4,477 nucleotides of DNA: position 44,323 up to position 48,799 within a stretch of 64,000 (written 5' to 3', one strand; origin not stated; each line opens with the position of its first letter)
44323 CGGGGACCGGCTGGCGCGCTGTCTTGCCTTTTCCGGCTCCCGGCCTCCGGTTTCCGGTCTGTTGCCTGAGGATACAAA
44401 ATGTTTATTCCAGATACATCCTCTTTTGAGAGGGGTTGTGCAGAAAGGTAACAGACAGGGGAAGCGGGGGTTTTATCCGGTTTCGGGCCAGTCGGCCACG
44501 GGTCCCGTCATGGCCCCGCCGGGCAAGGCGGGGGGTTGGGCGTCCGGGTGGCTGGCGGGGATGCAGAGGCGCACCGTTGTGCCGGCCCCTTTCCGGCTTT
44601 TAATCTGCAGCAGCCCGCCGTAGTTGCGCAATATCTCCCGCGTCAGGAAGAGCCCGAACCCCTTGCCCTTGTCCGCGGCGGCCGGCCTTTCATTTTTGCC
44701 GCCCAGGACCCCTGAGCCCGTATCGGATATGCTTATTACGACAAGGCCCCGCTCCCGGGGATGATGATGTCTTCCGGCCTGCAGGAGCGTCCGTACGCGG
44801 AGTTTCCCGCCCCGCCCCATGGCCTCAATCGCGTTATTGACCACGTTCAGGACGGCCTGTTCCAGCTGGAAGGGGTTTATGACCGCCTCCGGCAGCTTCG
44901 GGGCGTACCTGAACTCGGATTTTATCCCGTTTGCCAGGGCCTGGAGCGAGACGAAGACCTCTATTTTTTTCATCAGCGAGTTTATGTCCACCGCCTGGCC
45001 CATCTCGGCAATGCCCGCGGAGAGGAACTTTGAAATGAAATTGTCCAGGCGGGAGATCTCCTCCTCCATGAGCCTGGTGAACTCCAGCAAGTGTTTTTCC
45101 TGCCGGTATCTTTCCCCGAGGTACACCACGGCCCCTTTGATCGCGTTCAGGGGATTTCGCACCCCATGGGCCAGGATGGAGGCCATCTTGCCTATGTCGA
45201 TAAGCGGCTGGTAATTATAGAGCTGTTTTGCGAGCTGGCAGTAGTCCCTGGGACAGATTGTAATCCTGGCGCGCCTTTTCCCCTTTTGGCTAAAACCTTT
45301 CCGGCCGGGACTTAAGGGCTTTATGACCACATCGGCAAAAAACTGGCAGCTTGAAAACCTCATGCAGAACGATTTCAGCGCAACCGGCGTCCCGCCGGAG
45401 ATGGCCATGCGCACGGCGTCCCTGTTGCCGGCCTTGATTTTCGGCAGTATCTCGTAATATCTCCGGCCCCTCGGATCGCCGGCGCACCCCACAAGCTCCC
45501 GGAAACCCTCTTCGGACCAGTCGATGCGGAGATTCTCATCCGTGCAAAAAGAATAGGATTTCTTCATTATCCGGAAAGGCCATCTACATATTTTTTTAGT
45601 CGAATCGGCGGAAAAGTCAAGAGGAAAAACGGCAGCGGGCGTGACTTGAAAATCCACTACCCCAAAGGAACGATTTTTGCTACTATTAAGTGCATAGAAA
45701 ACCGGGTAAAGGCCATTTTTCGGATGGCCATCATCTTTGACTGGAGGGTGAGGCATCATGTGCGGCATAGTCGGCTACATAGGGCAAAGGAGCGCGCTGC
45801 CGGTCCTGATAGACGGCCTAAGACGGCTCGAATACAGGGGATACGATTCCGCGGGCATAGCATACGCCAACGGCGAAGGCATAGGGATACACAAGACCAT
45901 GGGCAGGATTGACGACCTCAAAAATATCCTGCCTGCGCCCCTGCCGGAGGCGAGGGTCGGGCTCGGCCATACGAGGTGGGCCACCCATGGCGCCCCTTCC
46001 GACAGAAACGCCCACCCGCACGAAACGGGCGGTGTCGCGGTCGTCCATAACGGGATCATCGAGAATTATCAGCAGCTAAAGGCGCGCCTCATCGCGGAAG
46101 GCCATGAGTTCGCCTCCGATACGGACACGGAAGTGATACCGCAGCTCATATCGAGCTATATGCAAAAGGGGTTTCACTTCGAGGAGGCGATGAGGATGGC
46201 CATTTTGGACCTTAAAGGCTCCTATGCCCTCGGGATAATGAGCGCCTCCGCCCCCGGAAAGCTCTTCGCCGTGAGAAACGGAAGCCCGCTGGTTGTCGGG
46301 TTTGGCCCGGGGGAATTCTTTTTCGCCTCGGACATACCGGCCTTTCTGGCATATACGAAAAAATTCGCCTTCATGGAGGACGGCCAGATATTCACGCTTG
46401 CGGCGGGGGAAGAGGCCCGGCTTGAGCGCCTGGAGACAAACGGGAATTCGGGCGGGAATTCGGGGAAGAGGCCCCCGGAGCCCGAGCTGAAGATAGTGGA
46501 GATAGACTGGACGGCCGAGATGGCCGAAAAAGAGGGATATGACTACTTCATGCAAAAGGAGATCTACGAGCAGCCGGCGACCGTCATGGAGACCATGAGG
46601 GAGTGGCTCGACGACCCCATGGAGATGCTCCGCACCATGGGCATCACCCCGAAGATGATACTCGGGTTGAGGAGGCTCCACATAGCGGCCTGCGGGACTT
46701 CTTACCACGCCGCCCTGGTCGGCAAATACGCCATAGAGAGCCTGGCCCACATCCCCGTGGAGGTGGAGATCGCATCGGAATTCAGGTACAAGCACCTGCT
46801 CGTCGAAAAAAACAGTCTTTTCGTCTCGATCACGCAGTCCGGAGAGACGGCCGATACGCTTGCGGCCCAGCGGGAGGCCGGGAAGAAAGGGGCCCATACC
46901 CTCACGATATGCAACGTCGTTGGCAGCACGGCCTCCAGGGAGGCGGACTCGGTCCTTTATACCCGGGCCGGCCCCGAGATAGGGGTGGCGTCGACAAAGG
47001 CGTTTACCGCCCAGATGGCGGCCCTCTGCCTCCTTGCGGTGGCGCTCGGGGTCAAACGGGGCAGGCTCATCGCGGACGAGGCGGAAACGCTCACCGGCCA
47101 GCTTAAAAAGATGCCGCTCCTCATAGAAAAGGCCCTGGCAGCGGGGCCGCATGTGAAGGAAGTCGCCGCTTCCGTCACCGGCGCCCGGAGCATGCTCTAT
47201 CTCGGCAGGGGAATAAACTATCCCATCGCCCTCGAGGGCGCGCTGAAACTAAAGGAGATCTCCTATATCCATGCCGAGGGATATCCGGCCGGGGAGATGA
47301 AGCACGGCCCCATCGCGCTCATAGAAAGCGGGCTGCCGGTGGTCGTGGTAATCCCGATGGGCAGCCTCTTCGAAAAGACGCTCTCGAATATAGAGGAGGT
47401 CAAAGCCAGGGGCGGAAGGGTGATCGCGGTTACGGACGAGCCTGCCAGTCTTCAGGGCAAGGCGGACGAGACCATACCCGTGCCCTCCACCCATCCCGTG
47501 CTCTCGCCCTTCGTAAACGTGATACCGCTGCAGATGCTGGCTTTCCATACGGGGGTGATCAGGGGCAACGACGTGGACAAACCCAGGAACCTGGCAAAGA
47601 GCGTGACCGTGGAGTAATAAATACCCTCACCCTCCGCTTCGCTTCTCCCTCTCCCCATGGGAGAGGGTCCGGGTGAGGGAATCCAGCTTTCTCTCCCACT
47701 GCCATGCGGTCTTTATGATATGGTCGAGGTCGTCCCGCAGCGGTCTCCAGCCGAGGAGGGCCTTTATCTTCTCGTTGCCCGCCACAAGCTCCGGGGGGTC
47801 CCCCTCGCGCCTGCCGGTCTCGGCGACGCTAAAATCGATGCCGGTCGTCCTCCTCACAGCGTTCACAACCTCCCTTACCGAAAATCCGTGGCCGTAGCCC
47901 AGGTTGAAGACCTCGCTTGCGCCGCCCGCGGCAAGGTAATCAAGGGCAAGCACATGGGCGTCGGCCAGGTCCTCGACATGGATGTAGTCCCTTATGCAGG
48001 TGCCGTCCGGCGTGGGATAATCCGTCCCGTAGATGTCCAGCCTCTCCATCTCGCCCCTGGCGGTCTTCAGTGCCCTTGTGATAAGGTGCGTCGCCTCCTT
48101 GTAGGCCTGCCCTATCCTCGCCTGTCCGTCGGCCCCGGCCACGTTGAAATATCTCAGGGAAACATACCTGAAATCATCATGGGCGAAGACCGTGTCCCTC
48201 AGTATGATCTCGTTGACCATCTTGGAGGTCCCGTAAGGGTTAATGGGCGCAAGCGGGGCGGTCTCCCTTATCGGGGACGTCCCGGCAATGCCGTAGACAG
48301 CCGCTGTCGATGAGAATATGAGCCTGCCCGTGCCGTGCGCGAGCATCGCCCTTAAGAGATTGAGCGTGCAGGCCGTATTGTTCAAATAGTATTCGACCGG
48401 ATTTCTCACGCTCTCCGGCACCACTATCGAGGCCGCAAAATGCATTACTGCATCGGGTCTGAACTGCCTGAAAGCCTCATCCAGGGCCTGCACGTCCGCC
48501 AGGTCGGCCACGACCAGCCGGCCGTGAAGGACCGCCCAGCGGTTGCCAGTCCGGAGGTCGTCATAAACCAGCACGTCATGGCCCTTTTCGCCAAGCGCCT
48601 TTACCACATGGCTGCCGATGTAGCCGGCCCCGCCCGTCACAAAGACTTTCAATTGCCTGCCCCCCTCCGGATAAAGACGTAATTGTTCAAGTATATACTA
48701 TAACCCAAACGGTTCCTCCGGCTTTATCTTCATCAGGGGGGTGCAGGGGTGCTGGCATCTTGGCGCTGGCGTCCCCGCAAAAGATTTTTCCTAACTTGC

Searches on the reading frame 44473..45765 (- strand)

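Call 36: search_protein_families(library=pfam, proteins=[window:44473-45765:-], max_evalue=0.0001)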
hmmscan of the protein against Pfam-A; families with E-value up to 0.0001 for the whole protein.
window:44473-45765:- (430 aa): 2 families
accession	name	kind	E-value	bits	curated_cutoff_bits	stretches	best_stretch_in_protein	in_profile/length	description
PF02518.31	HATPase_c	-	5.6e-13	49.7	26.4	1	299-404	4-109/111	Histidine kinase-, DNA gyrase B-, and HSP90-like ATPase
PF00512.31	HisKA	-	1.3e-06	28.8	26.9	1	192-248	3-58/66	His Kinase A (phospho-acceptor) domain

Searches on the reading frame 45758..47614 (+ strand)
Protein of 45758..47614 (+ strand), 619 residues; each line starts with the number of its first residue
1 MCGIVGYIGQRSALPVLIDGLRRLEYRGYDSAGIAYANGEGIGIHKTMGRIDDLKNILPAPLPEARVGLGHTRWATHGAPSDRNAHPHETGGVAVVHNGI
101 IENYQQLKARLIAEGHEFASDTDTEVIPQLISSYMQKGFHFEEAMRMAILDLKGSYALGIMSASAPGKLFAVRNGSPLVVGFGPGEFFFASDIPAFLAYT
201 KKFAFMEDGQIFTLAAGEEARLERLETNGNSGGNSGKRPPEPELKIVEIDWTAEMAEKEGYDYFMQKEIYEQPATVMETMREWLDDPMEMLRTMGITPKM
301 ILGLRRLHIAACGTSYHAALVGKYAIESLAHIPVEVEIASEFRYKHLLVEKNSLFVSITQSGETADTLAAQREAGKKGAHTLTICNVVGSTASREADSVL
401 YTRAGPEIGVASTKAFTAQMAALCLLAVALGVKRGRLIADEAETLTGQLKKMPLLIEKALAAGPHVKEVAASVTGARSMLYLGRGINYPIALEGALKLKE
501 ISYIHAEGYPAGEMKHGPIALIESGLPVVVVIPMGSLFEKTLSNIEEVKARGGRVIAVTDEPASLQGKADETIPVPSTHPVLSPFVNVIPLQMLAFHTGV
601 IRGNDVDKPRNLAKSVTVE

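Call 36: search_protein_families(library=pfam, proteins=[window:45758-47614:+], max_evalue=0.0001)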
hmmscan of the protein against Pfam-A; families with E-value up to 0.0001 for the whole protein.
window:45758-47614:+ (619 aa): 3 families
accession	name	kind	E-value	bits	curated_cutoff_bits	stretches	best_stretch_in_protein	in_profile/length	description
PF01380.27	SIS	-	7.1e-60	201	25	2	305-429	6-131/131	SIS domain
PF13522.11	GATase_6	-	2.8e-21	76.3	27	1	64-192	9-130/130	Glutamine amidotransferase domain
PF13537.11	GATase_7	-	2.6e-16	60.2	25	1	88-198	19-123/123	Glutamine amidotransferase domain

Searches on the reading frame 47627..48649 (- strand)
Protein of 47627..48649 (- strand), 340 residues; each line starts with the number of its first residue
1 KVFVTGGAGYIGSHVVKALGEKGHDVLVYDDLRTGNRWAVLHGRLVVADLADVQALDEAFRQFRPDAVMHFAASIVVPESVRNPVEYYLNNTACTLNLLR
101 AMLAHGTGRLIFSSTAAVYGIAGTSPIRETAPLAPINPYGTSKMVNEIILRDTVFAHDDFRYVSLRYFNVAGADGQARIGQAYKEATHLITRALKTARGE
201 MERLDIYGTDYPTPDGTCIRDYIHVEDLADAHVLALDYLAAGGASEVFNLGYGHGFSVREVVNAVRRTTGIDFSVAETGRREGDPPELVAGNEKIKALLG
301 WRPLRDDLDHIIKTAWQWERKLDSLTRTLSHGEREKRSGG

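Call 36: search_protein_families(library=pfam, proteins=[window:47627-48649:-], max_evalue=0.0001)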
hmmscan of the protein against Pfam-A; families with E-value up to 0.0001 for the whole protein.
window:47627-48649:- (340 aa): 7 families
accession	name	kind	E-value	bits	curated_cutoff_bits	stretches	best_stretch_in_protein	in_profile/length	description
PF01370.27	Epimerase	-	5.6e-59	199.9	20.9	1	2-251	1-240/240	NAD dependent epimerase/dehydratase family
PF16363.11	GDP_Man_Dehyd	-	6.7e-47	161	27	1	3-303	1-321/332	GDP-mannose 4,6 dehydratase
PF02719.21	Polysacc_synt_2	-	4.4e-16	59.3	20.2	1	2-175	1-176/293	Polysaccharide biosynthesis protein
PF04321.23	RmlD_sub_bind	-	3.4e-15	56.3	27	1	1-154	2-140/287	RmlD substrate binding domain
PF01073.25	3Beta_HSD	-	1.9e-13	50.5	22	1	4-241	2-234/280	3-beta hydroxysteroid dehydrogenase/isomerase family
PF13460.12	NAD_binding_10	-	1e-07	32.5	27.2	1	6-126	1-110/184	NAD(P)H-binding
PF05368.20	NmrA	-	5.7e-05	23.3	27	1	1-116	4-108/298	NmrA-like family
